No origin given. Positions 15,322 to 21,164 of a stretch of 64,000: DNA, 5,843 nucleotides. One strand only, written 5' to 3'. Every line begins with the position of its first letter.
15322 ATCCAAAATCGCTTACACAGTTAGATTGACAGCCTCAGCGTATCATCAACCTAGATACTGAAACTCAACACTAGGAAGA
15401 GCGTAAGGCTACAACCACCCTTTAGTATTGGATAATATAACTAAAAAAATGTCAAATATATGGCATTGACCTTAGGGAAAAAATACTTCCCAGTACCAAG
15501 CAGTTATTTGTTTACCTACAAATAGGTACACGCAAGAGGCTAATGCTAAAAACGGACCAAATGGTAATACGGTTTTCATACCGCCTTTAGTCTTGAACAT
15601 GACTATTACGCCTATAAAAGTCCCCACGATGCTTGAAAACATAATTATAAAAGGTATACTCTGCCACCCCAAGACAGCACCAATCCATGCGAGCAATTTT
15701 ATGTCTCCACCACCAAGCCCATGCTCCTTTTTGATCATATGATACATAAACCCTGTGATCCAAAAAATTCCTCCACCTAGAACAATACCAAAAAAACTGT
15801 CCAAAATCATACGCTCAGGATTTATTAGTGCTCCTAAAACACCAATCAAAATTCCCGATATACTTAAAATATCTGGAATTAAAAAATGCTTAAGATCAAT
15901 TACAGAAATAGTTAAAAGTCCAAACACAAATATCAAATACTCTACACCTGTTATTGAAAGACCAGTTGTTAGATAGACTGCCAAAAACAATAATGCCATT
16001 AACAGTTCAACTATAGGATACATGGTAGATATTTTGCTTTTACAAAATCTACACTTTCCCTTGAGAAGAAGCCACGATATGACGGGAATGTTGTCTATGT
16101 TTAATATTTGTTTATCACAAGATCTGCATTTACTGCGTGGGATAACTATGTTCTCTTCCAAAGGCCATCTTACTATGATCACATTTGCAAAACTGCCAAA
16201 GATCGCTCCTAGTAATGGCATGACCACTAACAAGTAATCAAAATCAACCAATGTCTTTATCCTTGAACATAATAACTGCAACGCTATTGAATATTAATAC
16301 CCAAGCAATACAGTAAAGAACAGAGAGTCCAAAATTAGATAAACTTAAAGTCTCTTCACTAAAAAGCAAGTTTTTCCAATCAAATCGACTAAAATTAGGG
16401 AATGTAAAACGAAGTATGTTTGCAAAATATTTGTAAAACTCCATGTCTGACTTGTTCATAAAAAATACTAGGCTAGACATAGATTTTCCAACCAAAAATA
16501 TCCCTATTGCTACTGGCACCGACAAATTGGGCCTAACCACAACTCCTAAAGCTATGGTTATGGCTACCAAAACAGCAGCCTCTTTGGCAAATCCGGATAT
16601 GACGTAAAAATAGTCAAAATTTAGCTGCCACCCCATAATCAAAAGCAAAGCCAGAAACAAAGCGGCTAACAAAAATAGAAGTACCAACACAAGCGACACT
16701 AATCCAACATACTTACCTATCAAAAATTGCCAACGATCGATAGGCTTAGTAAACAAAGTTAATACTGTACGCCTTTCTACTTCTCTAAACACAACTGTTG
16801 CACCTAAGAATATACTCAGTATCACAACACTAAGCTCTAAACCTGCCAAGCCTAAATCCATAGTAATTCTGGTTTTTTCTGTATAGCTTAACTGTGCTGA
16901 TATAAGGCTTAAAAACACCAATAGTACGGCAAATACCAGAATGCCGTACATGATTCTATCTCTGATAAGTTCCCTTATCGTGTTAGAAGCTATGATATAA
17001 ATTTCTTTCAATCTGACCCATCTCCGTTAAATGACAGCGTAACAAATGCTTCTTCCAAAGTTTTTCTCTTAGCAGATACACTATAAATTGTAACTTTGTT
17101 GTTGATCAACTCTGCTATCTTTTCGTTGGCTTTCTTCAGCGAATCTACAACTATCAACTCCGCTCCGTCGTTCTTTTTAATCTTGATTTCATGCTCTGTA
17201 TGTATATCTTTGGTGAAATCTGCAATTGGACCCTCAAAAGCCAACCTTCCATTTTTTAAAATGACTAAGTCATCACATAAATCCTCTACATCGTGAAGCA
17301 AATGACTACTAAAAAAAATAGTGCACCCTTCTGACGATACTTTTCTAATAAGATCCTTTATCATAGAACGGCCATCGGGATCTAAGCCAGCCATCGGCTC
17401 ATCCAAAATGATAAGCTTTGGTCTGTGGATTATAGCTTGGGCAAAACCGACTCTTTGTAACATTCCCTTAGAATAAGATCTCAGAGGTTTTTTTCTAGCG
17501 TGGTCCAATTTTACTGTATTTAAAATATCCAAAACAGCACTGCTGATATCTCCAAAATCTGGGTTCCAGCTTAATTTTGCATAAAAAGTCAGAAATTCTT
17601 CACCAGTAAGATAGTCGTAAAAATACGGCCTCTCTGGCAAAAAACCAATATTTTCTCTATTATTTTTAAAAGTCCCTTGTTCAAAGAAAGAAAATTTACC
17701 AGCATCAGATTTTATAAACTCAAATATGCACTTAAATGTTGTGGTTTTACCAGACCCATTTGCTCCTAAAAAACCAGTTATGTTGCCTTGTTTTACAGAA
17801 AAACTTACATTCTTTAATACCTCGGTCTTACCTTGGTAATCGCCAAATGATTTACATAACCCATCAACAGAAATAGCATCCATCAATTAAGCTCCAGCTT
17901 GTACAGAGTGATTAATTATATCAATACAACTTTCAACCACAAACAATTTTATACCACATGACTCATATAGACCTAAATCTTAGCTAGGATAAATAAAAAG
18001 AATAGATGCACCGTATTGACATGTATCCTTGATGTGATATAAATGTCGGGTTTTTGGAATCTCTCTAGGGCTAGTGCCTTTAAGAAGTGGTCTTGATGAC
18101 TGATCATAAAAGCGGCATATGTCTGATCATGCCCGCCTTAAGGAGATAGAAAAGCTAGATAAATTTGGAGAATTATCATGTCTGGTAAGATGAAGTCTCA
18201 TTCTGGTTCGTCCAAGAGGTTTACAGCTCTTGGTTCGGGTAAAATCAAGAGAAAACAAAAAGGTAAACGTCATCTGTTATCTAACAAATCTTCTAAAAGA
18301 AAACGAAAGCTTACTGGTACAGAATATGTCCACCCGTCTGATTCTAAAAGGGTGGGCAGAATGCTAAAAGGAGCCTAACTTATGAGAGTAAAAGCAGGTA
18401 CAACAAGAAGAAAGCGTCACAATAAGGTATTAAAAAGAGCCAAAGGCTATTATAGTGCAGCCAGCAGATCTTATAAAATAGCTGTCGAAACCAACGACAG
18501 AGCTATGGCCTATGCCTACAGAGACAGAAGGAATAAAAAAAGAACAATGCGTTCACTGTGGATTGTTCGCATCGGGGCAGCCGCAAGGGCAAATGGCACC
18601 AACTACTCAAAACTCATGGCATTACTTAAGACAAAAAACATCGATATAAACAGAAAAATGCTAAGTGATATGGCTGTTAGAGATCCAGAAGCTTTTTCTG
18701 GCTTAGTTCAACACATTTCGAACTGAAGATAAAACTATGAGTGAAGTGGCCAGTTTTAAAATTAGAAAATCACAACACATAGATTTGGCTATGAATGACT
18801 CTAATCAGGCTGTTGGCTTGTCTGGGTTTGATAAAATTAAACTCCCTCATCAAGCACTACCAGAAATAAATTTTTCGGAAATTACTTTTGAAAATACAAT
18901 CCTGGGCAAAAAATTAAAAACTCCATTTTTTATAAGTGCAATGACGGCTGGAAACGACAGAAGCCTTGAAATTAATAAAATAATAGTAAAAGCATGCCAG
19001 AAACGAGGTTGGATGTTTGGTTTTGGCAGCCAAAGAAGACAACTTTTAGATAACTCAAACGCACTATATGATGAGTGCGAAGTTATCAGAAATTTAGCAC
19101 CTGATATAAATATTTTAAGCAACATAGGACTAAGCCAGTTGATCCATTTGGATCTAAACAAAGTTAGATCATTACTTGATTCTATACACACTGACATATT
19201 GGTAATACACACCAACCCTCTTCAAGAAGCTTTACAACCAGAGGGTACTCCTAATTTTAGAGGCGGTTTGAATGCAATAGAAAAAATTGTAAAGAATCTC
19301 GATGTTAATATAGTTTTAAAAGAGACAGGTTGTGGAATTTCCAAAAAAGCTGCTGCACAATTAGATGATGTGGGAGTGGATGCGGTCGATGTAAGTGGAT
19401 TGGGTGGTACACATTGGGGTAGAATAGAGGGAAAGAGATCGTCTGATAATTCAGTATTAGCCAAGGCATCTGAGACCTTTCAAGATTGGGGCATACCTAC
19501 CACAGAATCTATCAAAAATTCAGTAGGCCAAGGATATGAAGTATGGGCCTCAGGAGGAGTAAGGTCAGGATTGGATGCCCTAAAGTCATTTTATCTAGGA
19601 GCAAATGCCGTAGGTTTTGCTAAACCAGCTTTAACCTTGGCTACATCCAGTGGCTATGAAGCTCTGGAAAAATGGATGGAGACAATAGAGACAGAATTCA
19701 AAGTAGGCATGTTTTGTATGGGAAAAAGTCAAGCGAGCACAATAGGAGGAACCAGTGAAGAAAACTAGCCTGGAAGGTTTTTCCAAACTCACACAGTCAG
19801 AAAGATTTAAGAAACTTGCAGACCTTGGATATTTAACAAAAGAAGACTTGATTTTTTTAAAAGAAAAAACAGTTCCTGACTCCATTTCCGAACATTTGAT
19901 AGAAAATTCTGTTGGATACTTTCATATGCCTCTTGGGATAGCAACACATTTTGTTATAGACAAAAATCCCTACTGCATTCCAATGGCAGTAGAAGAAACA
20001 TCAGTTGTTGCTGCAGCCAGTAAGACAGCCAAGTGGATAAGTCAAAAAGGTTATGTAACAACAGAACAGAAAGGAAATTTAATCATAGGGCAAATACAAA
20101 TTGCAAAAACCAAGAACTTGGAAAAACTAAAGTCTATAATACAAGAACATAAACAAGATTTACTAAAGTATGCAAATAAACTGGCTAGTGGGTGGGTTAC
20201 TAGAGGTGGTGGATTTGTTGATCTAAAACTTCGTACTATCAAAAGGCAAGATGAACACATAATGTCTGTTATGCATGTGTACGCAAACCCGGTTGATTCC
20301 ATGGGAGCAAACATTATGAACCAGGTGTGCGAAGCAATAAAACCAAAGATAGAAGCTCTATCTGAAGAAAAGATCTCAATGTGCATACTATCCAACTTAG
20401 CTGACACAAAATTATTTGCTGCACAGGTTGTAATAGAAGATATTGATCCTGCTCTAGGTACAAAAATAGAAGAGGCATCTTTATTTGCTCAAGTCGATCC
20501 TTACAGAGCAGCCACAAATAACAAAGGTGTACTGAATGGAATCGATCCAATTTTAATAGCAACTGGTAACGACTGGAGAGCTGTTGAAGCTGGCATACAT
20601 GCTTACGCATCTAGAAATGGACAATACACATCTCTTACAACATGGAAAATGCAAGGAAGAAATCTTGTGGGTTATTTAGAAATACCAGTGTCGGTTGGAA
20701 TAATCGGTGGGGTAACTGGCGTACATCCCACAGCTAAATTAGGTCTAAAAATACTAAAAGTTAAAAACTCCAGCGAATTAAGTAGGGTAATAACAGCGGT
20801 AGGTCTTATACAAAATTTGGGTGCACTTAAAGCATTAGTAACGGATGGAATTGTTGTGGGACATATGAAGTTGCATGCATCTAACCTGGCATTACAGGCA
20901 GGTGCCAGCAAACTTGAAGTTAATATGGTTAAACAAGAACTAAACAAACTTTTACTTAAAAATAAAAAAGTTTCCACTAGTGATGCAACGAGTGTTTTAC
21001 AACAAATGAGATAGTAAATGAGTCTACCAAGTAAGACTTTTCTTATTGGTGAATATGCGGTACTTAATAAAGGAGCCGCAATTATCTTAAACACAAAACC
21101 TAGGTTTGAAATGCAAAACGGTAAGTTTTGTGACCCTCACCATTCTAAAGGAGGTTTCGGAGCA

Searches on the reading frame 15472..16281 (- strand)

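Call 71: search_protein_families(library=pfam, proteins=[window:15472-16281:-], max_evalue=0.0001)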
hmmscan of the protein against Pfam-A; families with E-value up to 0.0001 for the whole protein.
window:15472-16281:- (269 aa): 2 families
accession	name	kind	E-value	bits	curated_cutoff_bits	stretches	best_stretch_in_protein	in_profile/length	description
PF06750.18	A24_N_bact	-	5.6e-33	113.3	23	1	23-104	1-82/84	Bacterial Peptidase A24 N-terminal domain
PF01478.23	Peptidase_A24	-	2.8e-19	69.9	26.5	1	116-225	1-104/104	Type IV leader peptidase family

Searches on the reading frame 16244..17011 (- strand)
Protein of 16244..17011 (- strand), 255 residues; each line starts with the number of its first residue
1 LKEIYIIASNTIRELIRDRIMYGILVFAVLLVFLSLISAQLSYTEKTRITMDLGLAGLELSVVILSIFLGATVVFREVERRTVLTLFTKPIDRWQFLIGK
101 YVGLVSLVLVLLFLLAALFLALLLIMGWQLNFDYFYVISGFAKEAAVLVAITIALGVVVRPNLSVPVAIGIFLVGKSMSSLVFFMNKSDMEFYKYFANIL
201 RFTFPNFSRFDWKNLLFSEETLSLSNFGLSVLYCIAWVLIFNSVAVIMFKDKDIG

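Call 71: search_protein_families(library=pfam, proteins=[window:16244-17011:-], max_evalue=0.0001)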
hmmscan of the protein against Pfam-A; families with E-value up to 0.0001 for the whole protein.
window:16244-17011:- (255 aa): 2 families
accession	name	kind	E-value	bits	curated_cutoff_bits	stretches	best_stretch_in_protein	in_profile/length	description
PF12679.13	ABC2_membrane_2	-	2.4e-13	50.4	27.2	1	6-253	2-282/283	ABC-2 family transporter protein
PF12730.13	ABC2_membrane_4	-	2e-05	25.1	27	1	17-173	11-175/179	ABC-2 family transporter protein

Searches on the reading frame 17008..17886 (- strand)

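Call 71: search_protein_families(library=pfam, proteins=[window:17008-17886:-], max_evalue=0.0001)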
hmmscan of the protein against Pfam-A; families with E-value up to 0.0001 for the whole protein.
window:17008-17886:- (292 aa): 2 families
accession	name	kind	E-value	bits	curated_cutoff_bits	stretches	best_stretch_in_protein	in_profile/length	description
PF00005.33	ABC_tran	-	1.3e-25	91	25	1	24-166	1-137/137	ABC transporter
PF13304.12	AAA_21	-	2.9e-12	47.7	27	1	106-195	205-298/304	AAA domain, putative AbiEii toxin, Type IV TA system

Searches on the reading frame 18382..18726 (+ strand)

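Call 71: search_protein_families(library=pfam, proteins=[window:18382-18726:+], max_evalue=0.0001)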
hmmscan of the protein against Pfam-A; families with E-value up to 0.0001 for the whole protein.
window:18382-18726:+ (114 aa): 1 family
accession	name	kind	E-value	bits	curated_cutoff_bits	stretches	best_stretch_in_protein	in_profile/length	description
PF00453.23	Ribosomal_L20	-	9.1e-42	142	30.8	1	2-107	1-106/107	Ribosomal protein L20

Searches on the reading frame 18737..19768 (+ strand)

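Call 71: search_protein_families(library=pfam, proteins=[window:18737-19768:+], max_evalue=0.0001)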
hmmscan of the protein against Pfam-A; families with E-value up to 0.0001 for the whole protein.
window:18737-19768:+ (343 aa): 1 family
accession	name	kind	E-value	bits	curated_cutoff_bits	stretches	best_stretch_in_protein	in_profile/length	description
PF01070.24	FMN_dh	-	1.3e-22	80.8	24.9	1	179-336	208-343/350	FMN-dependent dehydrogenase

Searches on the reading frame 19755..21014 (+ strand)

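Call 71: search_protein_families(library=pfam, proteins=[window:19755-21014:+], max_evalue=0.0001)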
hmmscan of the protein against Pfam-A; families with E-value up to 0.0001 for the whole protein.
window:19755-21014:+ (419 aa): 1 family
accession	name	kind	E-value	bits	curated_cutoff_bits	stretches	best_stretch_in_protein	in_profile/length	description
PF00368.23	HMG-CoA_red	-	1.2e-89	301.3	27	1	16-375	4-368/368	Hydroxymethylglutaryl-coenzyme A reductase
